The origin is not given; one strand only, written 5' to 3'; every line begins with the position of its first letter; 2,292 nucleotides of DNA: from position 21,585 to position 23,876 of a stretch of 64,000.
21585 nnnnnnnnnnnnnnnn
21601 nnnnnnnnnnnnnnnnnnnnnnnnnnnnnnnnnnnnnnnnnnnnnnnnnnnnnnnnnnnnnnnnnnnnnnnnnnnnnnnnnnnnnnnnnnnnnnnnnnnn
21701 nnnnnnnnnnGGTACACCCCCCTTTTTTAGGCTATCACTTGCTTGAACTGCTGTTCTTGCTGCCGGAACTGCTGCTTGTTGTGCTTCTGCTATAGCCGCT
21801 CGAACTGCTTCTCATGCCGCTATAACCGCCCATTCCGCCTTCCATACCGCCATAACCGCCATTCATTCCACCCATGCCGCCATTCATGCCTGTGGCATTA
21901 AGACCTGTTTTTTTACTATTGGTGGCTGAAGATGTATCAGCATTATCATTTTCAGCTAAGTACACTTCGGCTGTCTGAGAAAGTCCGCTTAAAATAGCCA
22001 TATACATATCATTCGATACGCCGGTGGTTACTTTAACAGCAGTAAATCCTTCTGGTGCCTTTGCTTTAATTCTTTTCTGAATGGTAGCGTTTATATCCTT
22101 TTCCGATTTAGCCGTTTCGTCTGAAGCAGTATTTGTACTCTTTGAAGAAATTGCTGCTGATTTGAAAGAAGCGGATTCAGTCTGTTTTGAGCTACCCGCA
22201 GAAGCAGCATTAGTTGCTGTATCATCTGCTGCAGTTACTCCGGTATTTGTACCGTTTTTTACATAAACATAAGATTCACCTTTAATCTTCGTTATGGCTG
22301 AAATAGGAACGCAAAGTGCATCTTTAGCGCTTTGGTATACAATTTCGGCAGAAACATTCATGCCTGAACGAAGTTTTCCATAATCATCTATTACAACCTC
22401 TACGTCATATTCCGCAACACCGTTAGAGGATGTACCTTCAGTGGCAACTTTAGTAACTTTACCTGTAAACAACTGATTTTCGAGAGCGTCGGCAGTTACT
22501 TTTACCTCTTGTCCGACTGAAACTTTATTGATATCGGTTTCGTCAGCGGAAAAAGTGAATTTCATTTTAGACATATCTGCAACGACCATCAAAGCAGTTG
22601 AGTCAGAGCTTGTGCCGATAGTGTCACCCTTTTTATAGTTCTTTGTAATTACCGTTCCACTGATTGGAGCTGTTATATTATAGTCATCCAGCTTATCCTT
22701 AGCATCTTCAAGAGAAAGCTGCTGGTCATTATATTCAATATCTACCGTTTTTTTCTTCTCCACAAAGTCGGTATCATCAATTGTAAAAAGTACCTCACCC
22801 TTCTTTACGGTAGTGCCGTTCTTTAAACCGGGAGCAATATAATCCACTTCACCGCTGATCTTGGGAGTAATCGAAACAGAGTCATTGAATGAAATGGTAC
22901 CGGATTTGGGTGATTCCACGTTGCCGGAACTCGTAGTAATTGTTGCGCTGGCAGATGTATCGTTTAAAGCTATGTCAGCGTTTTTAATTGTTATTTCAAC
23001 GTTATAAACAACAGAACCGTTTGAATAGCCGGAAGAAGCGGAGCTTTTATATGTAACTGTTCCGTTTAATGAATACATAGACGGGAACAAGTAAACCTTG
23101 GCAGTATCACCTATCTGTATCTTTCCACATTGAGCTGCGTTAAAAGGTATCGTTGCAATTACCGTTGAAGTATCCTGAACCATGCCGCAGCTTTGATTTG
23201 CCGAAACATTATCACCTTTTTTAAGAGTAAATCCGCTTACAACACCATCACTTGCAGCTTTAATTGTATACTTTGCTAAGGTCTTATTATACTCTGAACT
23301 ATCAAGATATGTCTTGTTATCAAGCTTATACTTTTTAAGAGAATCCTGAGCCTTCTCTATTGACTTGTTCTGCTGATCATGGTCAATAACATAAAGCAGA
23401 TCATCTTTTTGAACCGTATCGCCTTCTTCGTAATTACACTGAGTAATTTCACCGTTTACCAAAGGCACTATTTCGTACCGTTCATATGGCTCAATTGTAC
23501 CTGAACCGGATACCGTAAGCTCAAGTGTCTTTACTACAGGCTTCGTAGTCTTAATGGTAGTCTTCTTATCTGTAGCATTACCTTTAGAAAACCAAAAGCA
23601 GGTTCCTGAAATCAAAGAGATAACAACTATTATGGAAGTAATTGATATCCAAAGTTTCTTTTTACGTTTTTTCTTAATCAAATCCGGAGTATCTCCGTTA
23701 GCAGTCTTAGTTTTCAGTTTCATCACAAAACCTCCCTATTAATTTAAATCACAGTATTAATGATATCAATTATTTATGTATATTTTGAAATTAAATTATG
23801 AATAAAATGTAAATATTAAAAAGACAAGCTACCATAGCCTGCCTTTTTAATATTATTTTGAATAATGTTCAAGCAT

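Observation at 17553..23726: Four-gene operon: long HlyD-like adaptor, MacB-type ABC ATPase, FtsX permease and a 756-aa SLH-domain wall protein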

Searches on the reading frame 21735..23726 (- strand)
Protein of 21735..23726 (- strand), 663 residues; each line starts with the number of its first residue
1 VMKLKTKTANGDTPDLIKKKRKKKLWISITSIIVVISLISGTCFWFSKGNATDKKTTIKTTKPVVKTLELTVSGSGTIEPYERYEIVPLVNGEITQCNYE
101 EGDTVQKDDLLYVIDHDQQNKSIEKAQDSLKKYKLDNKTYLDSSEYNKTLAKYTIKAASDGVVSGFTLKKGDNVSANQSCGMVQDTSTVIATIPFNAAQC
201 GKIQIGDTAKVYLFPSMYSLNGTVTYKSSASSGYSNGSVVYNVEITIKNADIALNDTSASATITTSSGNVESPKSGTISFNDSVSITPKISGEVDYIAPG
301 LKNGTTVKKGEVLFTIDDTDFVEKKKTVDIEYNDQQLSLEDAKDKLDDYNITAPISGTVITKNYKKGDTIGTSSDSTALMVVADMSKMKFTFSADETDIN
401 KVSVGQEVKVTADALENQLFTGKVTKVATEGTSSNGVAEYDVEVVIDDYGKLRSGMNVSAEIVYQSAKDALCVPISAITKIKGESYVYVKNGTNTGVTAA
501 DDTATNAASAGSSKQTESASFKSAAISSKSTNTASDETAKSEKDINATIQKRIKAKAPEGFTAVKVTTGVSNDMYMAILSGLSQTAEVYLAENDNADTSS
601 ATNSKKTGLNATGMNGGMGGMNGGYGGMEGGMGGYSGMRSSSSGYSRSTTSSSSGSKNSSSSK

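Call 3: search_protein_families(library=pfam, proteins=[window:21735-23726:-], max_evalue=0.01)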
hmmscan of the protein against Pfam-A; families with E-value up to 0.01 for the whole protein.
window:21735-23726:- (663 aa): 6 families
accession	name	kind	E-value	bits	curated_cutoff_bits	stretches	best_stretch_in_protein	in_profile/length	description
PF16576.10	HlyD_D23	-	1.4e-26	93.5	30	2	338-430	98-187/214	Barrel-sandwich domain of CusB or HlyD membrane-fusion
PF13437.12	HlyD_3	-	6.3e-26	91.6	22.2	2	351-447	2-96/106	HlyD family secretion protein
PF13533.13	Biotin_lipoyl_2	-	3.9e-08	33.4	29.8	1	88-115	5-32/32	Biotin-lipoyl like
PF00364.28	Biotin_lipoyl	-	0.0001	22.5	22.1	0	92-123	15-45/73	Biotin-requiring enzyme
PF16886.11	ATP-synt_ab_Xtn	-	0.0011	19.1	25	0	298-336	13-51/88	ATPsynthase alpha/beta subunit barrel-sandwich domain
PF07831.19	PYNP_C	-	0.0073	16.4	27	0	100-132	39-70/75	Pyrimidine nucleoside phosphorylase C-terminal domain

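Call 4: search_protein_families(library=ncbifam, proteins=[window:21735-23726:-], max_evalue=0.01)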
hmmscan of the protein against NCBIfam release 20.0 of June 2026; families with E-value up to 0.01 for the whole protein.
window:21735-23726:- (663 aa): 21 families
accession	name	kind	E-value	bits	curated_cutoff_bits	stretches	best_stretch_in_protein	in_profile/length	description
TIGR01730.1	RND_mfp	subfamily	1.9e-50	171.6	94.9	4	338-492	124-274/322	efflux RND transporter periplasmic adaptor subunit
TIGR00999.1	8a0102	subfamily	8.1e-27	94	319.3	2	344-492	86-232/271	CzcB/NccB family metal efflux transporter periplasmic adaptor subunit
TIGR00998.1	8a0101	subfamily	3.6e-25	88.6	390.8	4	336-433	192-287/334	EmrA/EmrK family multidrug efflux transporter periplasmic adaptor subunit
NF008606.0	PRK11578.1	equivalog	7.6e-23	81.2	342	2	326-483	161-319/371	macrolide transporter subunit MacA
NF045680.1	DiMtlExpIhpB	equivalog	1.4e-20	73.6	450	1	333-494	122-278/326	divalent metal ion exporter adaptor subunit IhpB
NF007785.0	PRK10476.1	equivalog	2.4e-18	66.1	376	3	148-224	204-281/347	multidrug transporter subunit MdtN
NF000272.2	OqxA_adapt_sub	exception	4.8e-17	62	835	2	25-149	10-131/391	multidrug efflux RND transporter periplasmic adaptor subunit OqxA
NF008589.1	PRK11556.1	equivalog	1.7e-14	53.5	391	2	336-494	180-342/392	MdtA/MuxA family multidrug efflux RND transporter periplasmic adaptor subunit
NF045904.1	RND-peri-MexE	equivalog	1.7e-13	50.3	714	2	277-329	57-107/390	multidrug efflux RND transporter periplasmic adaptor subunit MexE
NF011715.0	PRK15136.1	equivalog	1.3e-12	47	563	1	340-428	207-293/390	multidrug efflux MFS transporter periplasmic adaptor subunit EmrA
TIGR03794.1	NHLM_micro_HlyD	equivalog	1.2e-11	44.2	156.2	1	68-135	42-110/421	NHLP bacteriocin system secretion protein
TIGR02971.1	heterocyst_DevB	subfamily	3.3e-11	43.2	129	1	326-428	177-279/327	ABC exporter membrane fusion protein, DevB family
NF007850.1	PRK10559.1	equivalog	1.3e-10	40.9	400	1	86-134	43-91/303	p-hydroxybenzoic acid efflux pump subunit AaeA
NF007132.1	PRK09578.1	equivalog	7.6e-09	34.8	512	1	43-148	25-130/396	MexX/AxyX family multidrug efflux RND transporter periplasmic adaptor subunit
NF033138.2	RND-peri-MexC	equivalog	4.2e-06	26.2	625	1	39-132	19-112/375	MexC family multidrug efflux RND transporter periplasmic adaptor subunit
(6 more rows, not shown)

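Call 47: find_homologous_proteins(query=window:21738-23723:-, max_evalue=1e-10)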
Query window:21738-23723:- (662 aa): 772 proteins with E <= 1e-10 among 8000 candidates; the best 120 are listed.
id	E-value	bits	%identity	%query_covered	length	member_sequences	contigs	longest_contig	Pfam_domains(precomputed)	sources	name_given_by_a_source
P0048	0.0e+0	1394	100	100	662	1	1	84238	PF25973.1,PF26002.1,PF25935.1,PF25990.1,PF25919.1,PF25917.1,PF25997.1,PF25975.1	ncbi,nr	ncbi:MAG: efflux RND transporter periplasmic adaptor subunit [Bacillota bacterium]|nr:efflux RND tra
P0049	8.0e-198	677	56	85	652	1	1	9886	PF25973.1,PF25984.1,PF26002.1,PF25990.1,PF25917.1,PF25975.1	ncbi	-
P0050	8.7e-195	667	56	84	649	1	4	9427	PF25973.1,PF07831.20,PF25984.1,PF26002.1,PF25935.1,PF25990.1,PF25917.1,PF25997.1,PF25975.1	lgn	-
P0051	3.3e-194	665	56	84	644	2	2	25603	PF25973.1,PF25984.1,PF26002.1,PF25935.1,PF25990.1,PF25917.1,PF25975.1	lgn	-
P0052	2.2e-192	659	55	83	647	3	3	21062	PF25973.1,PF25984.1,PF26002.1,PF25935.1,PF25990.1,PF25917.1,PF25975.1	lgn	-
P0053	3.5e-188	645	55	83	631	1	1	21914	PF25973.1,PF25984.1,PF26002.1,PF25990.1,PF25917.1,PF25997.1,PF25975.1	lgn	-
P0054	2.0e-185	636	53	86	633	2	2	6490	PF25973.1,PF25984.1,PF26002.1,PF25935.1,PF25990.1,PF25919.1,PF25917.1,PF25997.1,PF25975.1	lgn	-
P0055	1.4e-184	633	55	82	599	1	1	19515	PF25973.1,PF25984.1,PF26002.1,PF25935.1,PF00364.29,PF25990.1,PF25919.1,PF25917.1,PF25997.1,PF25975.1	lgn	-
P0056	3.0e-181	622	51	88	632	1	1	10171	PF25973.1,PF25984.1,PF26002.1,PF00364.29,PF25990.1,PF25919.1,PF25917.1,PF25997.1,PF25975.1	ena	-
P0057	1.3e-180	620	51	89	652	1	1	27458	PF25973.1,PF26002.1,PF00364.29,PF25990.1,PF25919.1,PF25917.1,PF25997.1,PF25975.1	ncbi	-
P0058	1.4e-180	620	52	90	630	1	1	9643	PF25973.1,PF26002.1,PF25935.1,PF25990.1,PF25917.1,PF25997.1,PF25975.1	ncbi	-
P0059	2.3e-180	619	53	89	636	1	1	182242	PF25973.1,PF26002.1,PF25990.1,PF25917.1,PF25997.1,PF25975.1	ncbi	-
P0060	3.4e-180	619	54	85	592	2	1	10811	PF25973.1,PF25984.1,PF26002.1,PF25990.1,PF25917.1,PF25975.1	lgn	-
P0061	1.0e-179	617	52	85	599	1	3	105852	PF25973.1,PF25984.1,PF25990.1,PF25919.1,PF25917.1,PF25975.1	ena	-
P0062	1.0e-178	614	53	85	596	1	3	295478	PF25973.1,PF25984.1,PF26002.1,PF25990.1,PF25919.1,PF25917.1,PF25975.1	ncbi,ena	-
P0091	2.1e-97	345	36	84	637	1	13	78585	PF25973.1,PF25984.1,PF00364.29,PF25940.1,PF25990.1,PF25919.1,PF25917.1,PF25954.1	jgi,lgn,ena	-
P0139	1.1e-89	320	38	85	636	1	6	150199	PF25973.1,PF25984.1,PF00364.29,PF25990.1,PF25919.1,PF25917.1,PF25997.1,PF25975.1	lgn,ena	-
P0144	1.4e-89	320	39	71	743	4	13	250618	PF25973.1,PF25984.1,PF26002.1,PF25990.1,PF25917.1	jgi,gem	-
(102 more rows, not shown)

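Call 48: find_encoding_contigs(protein=P0139, flank=7000, max_places=1)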
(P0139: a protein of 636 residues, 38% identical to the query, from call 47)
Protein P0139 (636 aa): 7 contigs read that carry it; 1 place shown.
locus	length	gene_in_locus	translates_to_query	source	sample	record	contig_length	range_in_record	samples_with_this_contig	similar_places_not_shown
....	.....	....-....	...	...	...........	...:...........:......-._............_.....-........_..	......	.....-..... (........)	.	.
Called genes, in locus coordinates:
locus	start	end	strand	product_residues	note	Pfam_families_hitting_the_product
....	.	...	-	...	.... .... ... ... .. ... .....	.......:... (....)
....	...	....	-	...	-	-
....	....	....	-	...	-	-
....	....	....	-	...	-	-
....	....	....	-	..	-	-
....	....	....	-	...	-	-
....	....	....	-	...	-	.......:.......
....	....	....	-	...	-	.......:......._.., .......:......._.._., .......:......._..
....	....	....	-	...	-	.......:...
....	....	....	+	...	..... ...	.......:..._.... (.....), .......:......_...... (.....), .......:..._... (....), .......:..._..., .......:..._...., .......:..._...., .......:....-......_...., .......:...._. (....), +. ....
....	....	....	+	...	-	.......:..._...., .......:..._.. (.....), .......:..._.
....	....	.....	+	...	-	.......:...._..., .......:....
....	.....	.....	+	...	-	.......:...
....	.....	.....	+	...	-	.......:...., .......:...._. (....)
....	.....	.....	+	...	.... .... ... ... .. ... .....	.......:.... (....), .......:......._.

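Call 49: find_encoding_contigs(protein=P0144, flank=7000, max_places=1)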
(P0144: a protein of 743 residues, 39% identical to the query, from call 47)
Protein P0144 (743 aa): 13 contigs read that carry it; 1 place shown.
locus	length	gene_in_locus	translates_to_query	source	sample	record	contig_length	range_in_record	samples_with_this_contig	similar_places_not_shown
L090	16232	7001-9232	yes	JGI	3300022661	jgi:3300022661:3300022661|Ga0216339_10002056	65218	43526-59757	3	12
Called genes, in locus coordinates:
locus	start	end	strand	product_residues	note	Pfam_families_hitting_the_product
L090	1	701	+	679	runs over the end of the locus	PF20047:DUF6449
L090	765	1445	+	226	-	-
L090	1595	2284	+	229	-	PF02308:MgtC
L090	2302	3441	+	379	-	PF04389:Peptidase_M28, PF01546:Peptidase_M20, PF07687:M20_dimer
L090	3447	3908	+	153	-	PF01451:LMWPc, PF02302:PTS_IIB (faint)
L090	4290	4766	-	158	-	PF02590:SPOUT_MTase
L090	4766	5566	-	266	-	PF00753:Lactamase_B, PF23023:Anti-Pycsar_Apyc1, PF12706:Lactamase_B_2, PF16661:Lactamase_B_6 (weak)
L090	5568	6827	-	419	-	PF00275:EPSP_synthase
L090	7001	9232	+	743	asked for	PF25917:BSH_RND (faint), PF25984:BSH_YknX (faint), PF26002:Beta-barrel_AprE (faint), PF25973:BSH_CzcB, PF25990:Beta-barrel_YknX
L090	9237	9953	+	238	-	PF02463:SMC_N, PF00005:ABC_tran, PF13304:AAA_21 (faint)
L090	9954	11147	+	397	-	PF12704:MacB_PCD, PF02687:FtsX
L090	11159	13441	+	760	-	PF00395:SLH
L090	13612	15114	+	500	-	PF00478:IMPDH, PF00571:CBS (faint)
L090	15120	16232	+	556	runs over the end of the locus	PF01268:FTHFS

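Call 50: find_encoding_contigs(protein=P0091, flank=7000, max_places=1)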
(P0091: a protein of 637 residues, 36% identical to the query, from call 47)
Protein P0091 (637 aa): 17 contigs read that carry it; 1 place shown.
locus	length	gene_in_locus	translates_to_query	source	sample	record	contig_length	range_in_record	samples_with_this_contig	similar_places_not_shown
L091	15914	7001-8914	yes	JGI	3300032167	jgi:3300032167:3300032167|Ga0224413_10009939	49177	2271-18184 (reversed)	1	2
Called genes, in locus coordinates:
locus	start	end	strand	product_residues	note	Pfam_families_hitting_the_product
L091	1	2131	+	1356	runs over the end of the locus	PF02811:PHP, PF00929:RNase_T, PF07733:DNA_pol3_alpha, PF17657:DNA_pol3_finger, PF14579:HHH_6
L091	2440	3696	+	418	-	PF00654:Voltage_CLC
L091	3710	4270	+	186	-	PF09515:Thia_YuaJ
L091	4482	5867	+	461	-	PF02127:Peptidase_M18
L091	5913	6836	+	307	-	PF03547:Mem_trans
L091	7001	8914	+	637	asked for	PF25919:BSH_CusB (faint), PF00364:Biotin_lipoyl (faint), PF25917:BSH_RND (weak), PF25973:BSH_CzcB (weak), PF25984:BSH_YknX (faint), PF25917:BSH_RND (weak), PF25973:BSH_CzcB, PF25990:Beta-barrel_YknX, +2 more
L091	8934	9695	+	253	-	PF02463:SMC_N (faint), PF00005:ABC_tran, PF13304:AAA_21 (faint)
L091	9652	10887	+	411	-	PF12704:MacB_PCD, PF02687:FtsX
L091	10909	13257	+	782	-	PF00395:SLH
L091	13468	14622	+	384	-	PF02618:YceG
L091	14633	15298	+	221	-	PF01596:Methyltransf_3, PF01135:PCMT, PF08704:GCD14 (weak), PF01209:Ubie_methyltran (weak), PF13847:Methyltransf_31, PF08241:Methyltransf_11, PF13578:Methyltransf_24, PF13649:Methyltransf_25, +1 more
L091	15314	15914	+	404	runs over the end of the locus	PF01136:Peptidase_U32, PF16325:Peptidase_U32_C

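Call 64: predict_structure(alignment_id=A4)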
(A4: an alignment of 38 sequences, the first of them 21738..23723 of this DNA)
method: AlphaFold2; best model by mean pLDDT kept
length: 662 residues; sequences in the alignment: 38
mean_pLDDT: 76.2   pTM: 0.49
mean pLDDT of the five models: 76.2, 75.6, 74.1, 74.0, 73.2
residues with pLDDT >= 90: 281; 70-90: 188; 50-70: 45; < 50: 148
segments of 3 or more residues with pLDDT < 50: 1-19, 44-54, 493-539, 592-662
pLDDT, mean of each block of 10 residues (from residue 1): 37 46 66 69 43 59 85 92 92 94 95 93 94 94 93 93 92 92 89 91 93 85 91 81 86 74 93 88 92 93 92 94 95 94 92 94 92 78 93 88 90 90 91 89 92 91 82 85 83 45 33 34 35 41 63 73 85 86 82 42 36 36 37 40 39 37 37
secondary structure, 60 per line:
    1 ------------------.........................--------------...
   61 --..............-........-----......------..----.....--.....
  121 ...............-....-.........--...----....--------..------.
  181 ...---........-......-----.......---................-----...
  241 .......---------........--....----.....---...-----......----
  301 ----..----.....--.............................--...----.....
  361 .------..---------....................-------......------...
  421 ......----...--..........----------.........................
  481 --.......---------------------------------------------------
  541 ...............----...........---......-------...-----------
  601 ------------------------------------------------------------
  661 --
elements in order: H19-43 E58-60 E63-76 E78-85 E91-96 E109-113 H116-135 H137-140 H142-150 E153-155 E160-163 E180-183 E187-194 H196-201 E207-213 E217-232 E238-247 E257-264 E267-270 E275-279 E283-285 E291-296 E311-315 H318-346 E349-351 E356-361 E379-394 H395-398 E406-411 E418-426 E431-433 E436-445 E456-473 E477-480 E483-489 H541-555 E560-570 E574-579 E587-589

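Call 66: fold_search(model_id=the predicted structure, library=pdb)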
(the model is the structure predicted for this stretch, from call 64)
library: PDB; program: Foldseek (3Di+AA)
matches with E <= 10: 1270; with E <= 0.001: 68
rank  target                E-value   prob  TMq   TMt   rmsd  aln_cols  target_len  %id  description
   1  9qgy_G                1.1e-15  1.00  0.37  0.65   8.7       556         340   14  Structure of the YbjP lipoprotein bound to the MacAB-TolC tripartite efflux pump (released 2026-03-25)
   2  5nik_D                6.6e-14  1.00  0.37  0.66   9.6       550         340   15  Structure of the MacAB-TolC ABC-type tripartite multidrug efflux pump (released 2017-05-24)
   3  9v53_A1               2.3e-13  1.00  0.36  0.63   7.6       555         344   11  Structure of TolC, YbjP, and AcrABZ complex (released 2025-11-05)
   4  9tg4_F                3.0e-13  1.00  0.35  0.62   9.7       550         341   11  Structure of the YbjP lipoprotein bound to the AcrABZ-TolC efflux pump (released 2026-04-08)
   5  9a2v_MODEL_1_A        3.0e-13  1.00  0.34  0.53  14.4       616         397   10  Model of E. coli AcrA by in-cell photo-crosslinking MS and deep learning (released 2023-02-24)
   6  9j3d_D                4.2e-13  1.00  0.38  0.68   6.5       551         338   11  Cryo-EM structure of TMexCD1-TOprJ1 (released 2025-08-13)
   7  9tg4_E                4.6e-13  1.00  0.36  0.64   8.8       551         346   11  Structure of the YbjP lipoprotein bound to the AcrABZ-TolC efflux pump (released 2026-04-08)
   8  3lnn_A                5.9e-13  1.00  0.26  0.45  12.2       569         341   14  Crystal structure of ZneB from Cupriavidus metallidurans (released 2010-06-30)
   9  6iok_J                1.0e-12  1.00  0.35  0.62   7.7       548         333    9  Cryo-EM structure of multidrug efflux pump MexAB-OprM (0 degree state) (released 2019-04-03)
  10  9tg4_G                1.0e-12  1.00  0.36  0.62   9.0       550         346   11  Structure of the YbjP lipoprotein bound to the AcrABZ-TolC efflux pump (released 2026-04-08)
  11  9tg4_D                1.9e-12  1.00  0.35  0.61   9.7       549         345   11  Structure of the YbjP lipoprotein bound to the AcrABZ-TolC efflux pump (released 2026-04-08)
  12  6iol_K                4.1e-12  1.00  0.34  0.61   7.5       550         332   10  Cryo-EM structure of multidrug efflux pump MexAB-OprM (60 degree state) (released 2019-04-03)
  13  6ta5_D                4.5e-12  1.00  0.35  0.61   7.5       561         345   10  OprM-MexA complex from the MexAB-OprM Pseudomonas aeruginosa whole assembly reconstituted in nanodiscs (released 2020-09-16)
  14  4dk0                  5.0e-12  1.00  0.36  0.67   9.2       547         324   14  Crystal structure of MacA from Actinobacillus actinomycetemcomitans (released 2012-03-07)
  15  9tg4_H                6.1e-12  1.00  0.35  0.62  10.2       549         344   11  Structure of the YbjP lipoprotein bound to the AcrABZ-TolC efflux pump (released 2026-04-08)
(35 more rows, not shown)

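Call 76: find_related_loci(query=A4, collection=metagenome_contigs, flank=6000)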
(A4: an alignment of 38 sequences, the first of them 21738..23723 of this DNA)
Query A4 (662 aa) in metagenome_contigs; peptide patterns used: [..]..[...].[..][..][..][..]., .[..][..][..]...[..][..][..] (x = any residue, [..] = any of these).
600 stretches matched a pattern (row limit reached: there are more); 300 encode a relative of the query (tblastn E <= 1e-3); the best 80 are kept; 80 distinct loci.
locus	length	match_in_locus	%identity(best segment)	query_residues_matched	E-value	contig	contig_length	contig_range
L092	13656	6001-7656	37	16-592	6e-101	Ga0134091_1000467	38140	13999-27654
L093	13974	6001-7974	33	17-628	4e-84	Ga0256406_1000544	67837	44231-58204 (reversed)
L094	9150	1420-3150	33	31-590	2e-77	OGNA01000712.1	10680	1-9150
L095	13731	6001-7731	33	31-590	1e-76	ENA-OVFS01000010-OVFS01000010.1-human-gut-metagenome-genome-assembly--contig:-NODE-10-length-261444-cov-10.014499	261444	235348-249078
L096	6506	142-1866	33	31-590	1e-75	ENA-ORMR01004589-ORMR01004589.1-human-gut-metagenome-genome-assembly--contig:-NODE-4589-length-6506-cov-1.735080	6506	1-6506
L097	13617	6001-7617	34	33-603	3e-75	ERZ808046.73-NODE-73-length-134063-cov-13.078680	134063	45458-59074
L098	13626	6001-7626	34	32-598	9e-75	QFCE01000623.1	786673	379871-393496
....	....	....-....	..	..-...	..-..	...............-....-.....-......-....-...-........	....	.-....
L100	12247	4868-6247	35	65-583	8e-73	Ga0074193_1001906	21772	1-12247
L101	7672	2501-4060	31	25-608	7e-72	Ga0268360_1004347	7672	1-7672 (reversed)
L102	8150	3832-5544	34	32-627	4e-68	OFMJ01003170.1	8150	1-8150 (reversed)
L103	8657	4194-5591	31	67-583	5e-68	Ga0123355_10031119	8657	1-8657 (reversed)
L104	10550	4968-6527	35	31-597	3e-67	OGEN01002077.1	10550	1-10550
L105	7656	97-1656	35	31-597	4e-67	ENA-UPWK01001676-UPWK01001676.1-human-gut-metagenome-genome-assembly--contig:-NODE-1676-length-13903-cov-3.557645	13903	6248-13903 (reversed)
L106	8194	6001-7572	34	31-605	5e-67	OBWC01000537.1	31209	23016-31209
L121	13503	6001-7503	33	52-592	5e-62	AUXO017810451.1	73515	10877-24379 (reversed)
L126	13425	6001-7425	31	18-490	9e-59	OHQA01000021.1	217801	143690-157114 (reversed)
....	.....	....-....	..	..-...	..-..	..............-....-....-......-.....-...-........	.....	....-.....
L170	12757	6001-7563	27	10-491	1e-35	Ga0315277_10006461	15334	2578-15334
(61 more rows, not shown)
